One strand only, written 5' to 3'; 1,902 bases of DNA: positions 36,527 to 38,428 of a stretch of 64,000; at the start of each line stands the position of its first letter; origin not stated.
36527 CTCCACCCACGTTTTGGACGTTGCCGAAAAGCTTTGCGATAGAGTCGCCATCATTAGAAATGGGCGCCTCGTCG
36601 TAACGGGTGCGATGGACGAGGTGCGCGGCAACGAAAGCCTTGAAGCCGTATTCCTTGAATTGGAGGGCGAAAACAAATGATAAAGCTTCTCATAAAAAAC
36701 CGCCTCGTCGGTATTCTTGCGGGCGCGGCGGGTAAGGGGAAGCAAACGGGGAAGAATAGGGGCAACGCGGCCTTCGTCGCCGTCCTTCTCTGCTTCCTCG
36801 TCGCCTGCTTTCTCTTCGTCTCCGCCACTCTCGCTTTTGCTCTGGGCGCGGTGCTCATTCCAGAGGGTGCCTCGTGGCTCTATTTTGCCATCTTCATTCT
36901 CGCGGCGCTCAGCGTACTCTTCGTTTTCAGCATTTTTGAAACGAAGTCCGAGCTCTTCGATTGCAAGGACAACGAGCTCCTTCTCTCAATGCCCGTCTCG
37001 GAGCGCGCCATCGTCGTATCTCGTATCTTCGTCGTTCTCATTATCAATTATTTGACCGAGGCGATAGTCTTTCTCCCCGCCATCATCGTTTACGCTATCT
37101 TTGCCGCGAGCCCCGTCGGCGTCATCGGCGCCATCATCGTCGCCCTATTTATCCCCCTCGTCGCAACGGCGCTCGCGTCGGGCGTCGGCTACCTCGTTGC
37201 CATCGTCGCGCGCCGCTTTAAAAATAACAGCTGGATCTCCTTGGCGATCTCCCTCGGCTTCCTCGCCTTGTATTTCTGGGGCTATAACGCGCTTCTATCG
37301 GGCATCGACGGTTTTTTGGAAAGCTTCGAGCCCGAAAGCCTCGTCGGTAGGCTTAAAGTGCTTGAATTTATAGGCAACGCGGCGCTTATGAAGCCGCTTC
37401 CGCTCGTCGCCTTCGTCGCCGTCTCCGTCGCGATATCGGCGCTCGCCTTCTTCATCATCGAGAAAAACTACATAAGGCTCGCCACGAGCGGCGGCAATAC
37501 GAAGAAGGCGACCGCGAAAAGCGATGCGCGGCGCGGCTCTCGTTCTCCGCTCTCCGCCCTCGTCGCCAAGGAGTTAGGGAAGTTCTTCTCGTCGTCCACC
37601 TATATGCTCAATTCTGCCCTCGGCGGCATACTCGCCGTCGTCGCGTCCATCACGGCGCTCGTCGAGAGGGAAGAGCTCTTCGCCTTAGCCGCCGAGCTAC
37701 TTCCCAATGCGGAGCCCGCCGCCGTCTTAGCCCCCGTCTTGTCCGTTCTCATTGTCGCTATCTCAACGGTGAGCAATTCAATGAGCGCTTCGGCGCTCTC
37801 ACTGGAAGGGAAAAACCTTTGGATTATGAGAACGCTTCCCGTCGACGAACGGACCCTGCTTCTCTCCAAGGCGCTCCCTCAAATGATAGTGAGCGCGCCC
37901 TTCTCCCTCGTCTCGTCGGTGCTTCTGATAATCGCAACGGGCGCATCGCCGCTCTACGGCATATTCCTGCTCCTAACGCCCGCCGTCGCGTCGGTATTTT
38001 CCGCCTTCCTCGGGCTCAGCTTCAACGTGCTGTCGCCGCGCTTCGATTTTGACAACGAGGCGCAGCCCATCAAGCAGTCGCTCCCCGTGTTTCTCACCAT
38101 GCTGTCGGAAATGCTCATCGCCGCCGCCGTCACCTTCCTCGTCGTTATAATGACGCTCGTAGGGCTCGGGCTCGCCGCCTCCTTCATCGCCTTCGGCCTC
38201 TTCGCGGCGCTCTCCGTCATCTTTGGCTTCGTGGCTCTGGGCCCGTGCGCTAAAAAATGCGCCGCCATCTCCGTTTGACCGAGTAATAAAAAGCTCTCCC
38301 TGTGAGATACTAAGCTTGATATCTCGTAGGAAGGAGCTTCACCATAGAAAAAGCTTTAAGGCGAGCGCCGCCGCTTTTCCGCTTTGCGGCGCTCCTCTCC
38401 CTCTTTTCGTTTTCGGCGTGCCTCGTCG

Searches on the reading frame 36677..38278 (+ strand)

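Call 71: search_protein_families(library=pfam, proteins=[window:36677-38278:+], max_evalue=0.00001)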
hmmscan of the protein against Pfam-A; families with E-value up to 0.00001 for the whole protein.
window:36677-38278:+ (533 aa): 1 family
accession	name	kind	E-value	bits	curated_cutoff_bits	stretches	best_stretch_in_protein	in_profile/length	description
PF09847.15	12TM_1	-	4.4e-07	29.8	33.2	1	252-488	211-424/448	Membrane protein of 12 TMs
